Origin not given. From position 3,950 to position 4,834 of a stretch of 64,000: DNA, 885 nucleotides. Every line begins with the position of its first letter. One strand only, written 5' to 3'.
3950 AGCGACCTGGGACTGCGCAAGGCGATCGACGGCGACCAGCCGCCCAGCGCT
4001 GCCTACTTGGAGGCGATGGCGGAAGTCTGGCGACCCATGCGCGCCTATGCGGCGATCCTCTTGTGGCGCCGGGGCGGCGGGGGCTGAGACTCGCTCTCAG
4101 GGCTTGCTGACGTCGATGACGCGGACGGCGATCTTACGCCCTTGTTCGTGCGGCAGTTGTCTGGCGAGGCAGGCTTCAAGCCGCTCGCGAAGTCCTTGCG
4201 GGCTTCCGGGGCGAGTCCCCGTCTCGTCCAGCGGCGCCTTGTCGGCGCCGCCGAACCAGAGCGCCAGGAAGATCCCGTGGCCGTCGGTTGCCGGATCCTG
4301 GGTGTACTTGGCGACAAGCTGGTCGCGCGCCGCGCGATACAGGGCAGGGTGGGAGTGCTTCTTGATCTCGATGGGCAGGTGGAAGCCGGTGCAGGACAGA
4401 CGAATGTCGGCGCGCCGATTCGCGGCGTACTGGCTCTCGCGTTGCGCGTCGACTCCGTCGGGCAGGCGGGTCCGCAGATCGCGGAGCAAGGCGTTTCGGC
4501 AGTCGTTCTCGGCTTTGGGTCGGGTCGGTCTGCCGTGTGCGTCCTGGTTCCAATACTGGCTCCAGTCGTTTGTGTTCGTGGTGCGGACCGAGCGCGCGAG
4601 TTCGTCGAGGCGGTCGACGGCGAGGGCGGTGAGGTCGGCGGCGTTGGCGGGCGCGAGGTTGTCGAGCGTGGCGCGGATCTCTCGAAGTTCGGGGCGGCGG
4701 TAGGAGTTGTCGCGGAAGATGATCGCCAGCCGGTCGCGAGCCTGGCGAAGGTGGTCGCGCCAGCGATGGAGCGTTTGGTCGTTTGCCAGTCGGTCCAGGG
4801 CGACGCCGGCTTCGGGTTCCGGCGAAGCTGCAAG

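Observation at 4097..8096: NACHT/STAND NTPase joined to a far-C-terminal PD-(D/E)xK-like nuclease motif: candidate defence system with inverted domain order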

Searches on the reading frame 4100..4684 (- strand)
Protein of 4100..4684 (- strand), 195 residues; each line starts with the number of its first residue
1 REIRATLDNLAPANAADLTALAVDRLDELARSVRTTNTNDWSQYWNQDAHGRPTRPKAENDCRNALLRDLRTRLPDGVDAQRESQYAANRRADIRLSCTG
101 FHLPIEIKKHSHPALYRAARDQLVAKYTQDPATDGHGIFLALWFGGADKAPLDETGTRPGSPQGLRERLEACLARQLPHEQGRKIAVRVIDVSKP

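Call 40: search_solved_structures(query=A1, max_evalue=1, show_alignments=2)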
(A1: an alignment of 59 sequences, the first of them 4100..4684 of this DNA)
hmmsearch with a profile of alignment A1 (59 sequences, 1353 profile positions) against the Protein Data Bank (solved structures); distinct sequences matched with E-value up to 1: 3.
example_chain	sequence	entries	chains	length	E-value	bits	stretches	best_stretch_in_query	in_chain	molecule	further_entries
5mlc_9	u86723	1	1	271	0.00023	22.3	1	758-817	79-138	Ribosome-recycling factor, chloroplastic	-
6eri_Az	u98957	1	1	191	0.00038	21.6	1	761-817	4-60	Ribosome-recycling factor, chloroplastic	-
7joq_I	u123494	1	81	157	0.34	11.8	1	294-337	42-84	Small Terminase subunit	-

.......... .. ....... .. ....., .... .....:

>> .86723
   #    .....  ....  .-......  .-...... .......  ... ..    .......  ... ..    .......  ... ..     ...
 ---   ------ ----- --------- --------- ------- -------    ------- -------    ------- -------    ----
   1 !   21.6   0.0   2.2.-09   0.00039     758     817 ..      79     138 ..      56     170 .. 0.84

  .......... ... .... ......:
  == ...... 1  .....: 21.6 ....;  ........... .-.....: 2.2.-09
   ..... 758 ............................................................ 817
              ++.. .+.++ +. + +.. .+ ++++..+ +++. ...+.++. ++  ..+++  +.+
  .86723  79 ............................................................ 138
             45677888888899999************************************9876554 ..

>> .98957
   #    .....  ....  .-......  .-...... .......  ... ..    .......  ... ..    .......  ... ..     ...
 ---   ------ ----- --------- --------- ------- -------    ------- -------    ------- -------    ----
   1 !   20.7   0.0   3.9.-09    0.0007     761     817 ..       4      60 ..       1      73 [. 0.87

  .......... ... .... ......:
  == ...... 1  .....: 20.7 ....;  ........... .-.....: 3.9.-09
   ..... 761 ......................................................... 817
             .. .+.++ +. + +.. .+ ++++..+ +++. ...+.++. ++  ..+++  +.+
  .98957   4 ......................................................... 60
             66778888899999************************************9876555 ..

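Call 50: predict_structure(alignment_id=A1)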
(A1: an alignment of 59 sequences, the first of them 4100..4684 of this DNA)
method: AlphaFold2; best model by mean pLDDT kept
length: 195 residues; sequences in the alignment: 59
mean_pLDDT: 90.6   pTM: 0.88
mean pLDDT of the five models: 90.6, 89.3, 87.9, 86.9, 86.2
residues with pLDDT >= 90: 152; 70-90: 30; 50-70: 11; < 50: 2
segments of 3 or more residues with pLDDT < 50: none
pLDDT, mean of each block of 10 residues (from residue 1): 69 93 96 84 94 94 96 94 63 89 95 95 89 95 95 93 97 94 97 89
secondary structure, 60 per line:
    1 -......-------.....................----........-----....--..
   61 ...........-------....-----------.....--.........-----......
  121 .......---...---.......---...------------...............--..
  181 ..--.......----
elements in order: H2-7 H15-35 H40-44 E45-47 E53-56 H59-71 E79-82 E94-98 E101-109 H115-127 E137-143 H162-176 H179-182 E185-191

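Call 54: fold_search(model_id=the predicted structure, library=pdb)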
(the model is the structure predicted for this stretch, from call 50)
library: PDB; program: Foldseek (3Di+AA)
matches with E <= 10: 616; with E <= 0.001: 0
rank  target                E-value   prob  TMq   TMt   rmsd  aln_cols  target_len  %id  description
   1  7oeb_L                1.7e-02  0.21  0.22  0.05  17.8       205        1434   12  Lassa virus L protein bound to 3' promoter RNA (well-resolved endonuclease) [3END-ENDO] (released 2021-12-01)
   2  7oea_L                2.0e-02  0.16  0.20  0.04  18.6       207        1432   12  Lassa virus L protein bound to 3' promoter RNA (well-resolved polymerase core) [3END-CORE] (released 2021-12-01)
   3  2p14                  2.8e-02  0.30  0.24  0.25  11.9       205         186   14  Crystal structure of small subunit (R.BspD6I2) of the heterodimeric restriction endonuclease R.BspD6I (released 2008-03-11)
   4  3odh_A                5.9e-02  0.51  0.34  0.34   8.1       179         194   12  Structure of OkrAI/DNA complex (released 2010-10-06)
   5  3bm3_A                6.6e-02  0.20  0.27  0.22  13.9       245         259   10  Restriction endonuclease PspGI-substrate DNA complex (released 2008-09-16)
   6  6sce_A                7.0e-02  0.57  0.35  0.13  10.5       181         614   19  Structure of a Type III CRISPR defence DNA nuclease activated by cyclic oligoadenylate (released 2020-02-19)
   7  2wiz_A                7.5e-02  0.90  0.29  0.43   4.1        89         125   19  Crystal structures of Holliday junction resolvases from Archaeoglobus fulgidus bound to DNA substrate (released 2009-05-26)
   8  8q3z_A                7.5e-02  0.54  0.38  0.20  15.6       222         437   12  Crystal structure of cA4-bound Can2 from Thermoanaerobacter brockii (released 2023-11-22)
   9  6hz4_M                7.9e-02  0.60  0.27  0.17   6.7       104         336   13  Structure of McrBC without DNA binding domains (one half of the full complex) (released 2019-07-24)
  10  2vld_A                9.0e-02  0.80  0.37  0.33   6.4       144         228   14  crystal structure of a repair endonuclease from Pyrococcus abyssi (released 2009-05-19)
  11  8q43_A                9.0e-02  0.54  0.39  0.22  15.6       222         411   12  Crystal structure of cA4-bound Can2 (E341A) in complex with oligo-C DNA (released 2023-11-22)
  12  4tkd_C                1.1e-01  0.35  0.27  0.38   9.2       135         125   16  Sulfolobus solfataricus HJC mutants (released 2015-08-12)
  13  7thj_E                1.1e-01  0.16  0.25  0.16  13.5       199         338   13  Structure of the yeast clamp loader (Replication Factor C RFC) bound to the sliding clamp (Proliferating Cell Nuclear  (released 2022-02-16)
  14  5lhc_B                1.3e-01  0.30  0.34  0.15   8.9       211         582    9  The structure of D456A mutant of Nt.BspD6I nicking endonuclease at 0.24 nm resolution . (released 2017-08-16)
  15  8q44_A                1.4e-01  0.41  0.39  0.20  15.9       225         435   12  Crystal structure of cA4-bound Can2 (E364R) in complex with oligo-T DNA (released 2023-11-22)
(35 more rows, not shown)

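Call 83: fold_search(model_id=the predicted structure, library=viral)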
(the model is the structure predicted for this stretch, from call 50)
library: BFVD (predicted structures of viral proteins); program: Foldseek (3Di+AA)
matches with E <= 10: 679; with E <= 0.001: 0
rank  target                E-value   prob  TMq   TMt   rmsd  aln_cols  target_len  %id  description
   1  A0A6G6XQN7            1.2e-03  0.99  0.37  0.20  10.5       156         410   12  (no name in the UniProt tables at hand)
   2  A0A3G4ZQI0            1.5e-03  0.99  0.42  0.45   7.7       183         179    8  Uncharacterized protein [Terrestrivirus sp.]
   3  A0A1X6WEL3            1.8e-03  0.99  0.42  0.37   7.4       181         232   13  (no name in the UniProt tables at hand)
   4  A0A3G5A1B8            2.9e-03  0.99  0.43  0.40   7.3       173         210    8  Uncharacterized protein [Harvfovirus sp.]
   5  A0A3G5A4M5            2.9e-03  0.97  0.35  0.16   8.4       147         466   14  C2H2-type domain-containing protein [Harvfovirus sp.]
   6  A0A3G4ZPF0            2.9e-03  0.97  0.35  0.15   8.8       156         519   16  Uncharacterized protein [Terrestrivirus sp.]
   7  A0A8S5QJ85            3.1e-03  0.99  0.33  0.24   6.2       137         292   18  Restriction endonuclease [Siphoviridae sp. ctezl47]
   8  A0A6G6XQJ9            3.1e-03  0.84  0.29  0.22   9.2       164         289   16  (no name in the UniProt tables at hand)
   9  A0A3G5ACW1            4.2e-03  0.96  0.34  0.20   7.7       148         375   14  C2H2-type domain-containing protein [Hyperionvirus sp.]
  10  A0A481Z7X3            4.5e-03  0.94  0.33  0.22   9.6       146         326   14  Endonuclease [Pithovirus LCPAC304]
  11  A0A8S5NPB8            5.1e-03  0.89  0.33  0.23  12.1       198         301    8  Restriction endonuclease [Siphoviridae sp. ctGMq5]
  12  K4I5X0                6.5e-03  0.75  0.28  0.27  13.8       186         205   11  Uncharacterized protein [Salmonella phage STML-198]
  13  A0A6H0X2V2            7.3e-03  0.96  0.34  0.42   8.4       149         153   21  (no name in the UniProt tables at hand)
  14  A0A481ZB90            1.1e-02  0.63  0.23  0.29   8.5       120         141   17  Endonuclease [Pithovirus LCPAC304]
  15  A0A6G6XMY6            1.2e-02  0.84  0.36  0.38   9.1       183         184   13  (no name in the UniProt tables at hand)
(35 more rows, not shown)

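Call 84: search_protein_representatives(protein=window:4100-4684:-)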
Query: 195 residues. Proteins with E-value up to 0.001 (for the whole library): 1706; up to 1e-10: 1291; up to 1e-30: 383. The best 150 are listed.
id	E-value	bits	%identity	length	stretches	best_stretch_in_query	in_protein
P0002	4.9e-91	320.2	74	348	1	2-195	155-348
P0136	4.0e-90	317.2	76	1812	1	2-195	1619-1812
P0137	9.8e-70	250.7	64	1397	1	3-195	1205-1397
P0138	3.6e-69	248.9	65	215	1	3-195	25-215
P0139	1.6e-61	223.9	58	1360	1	3-195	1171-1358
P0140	4.7e-60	219.2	58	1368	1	3-195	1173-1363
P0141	8.6e-59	215.0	59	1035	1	2-193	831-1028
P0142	1.4e-58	214.3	57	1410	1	4-195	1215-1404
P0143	1.7e-58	214.1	57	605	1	5-194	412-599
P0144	1.0e-56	208.3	55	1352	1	2-194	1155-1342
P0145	5.3e-56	205.9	54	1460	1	2-195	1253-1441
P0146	8.4e-56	205.3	54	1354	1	2-195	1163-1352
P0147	8.7e-56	205.2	55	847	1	2-193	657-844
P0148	1.3e-55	204.7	53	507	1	2-195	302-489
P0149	1.9e-55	204.2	54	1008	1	4-193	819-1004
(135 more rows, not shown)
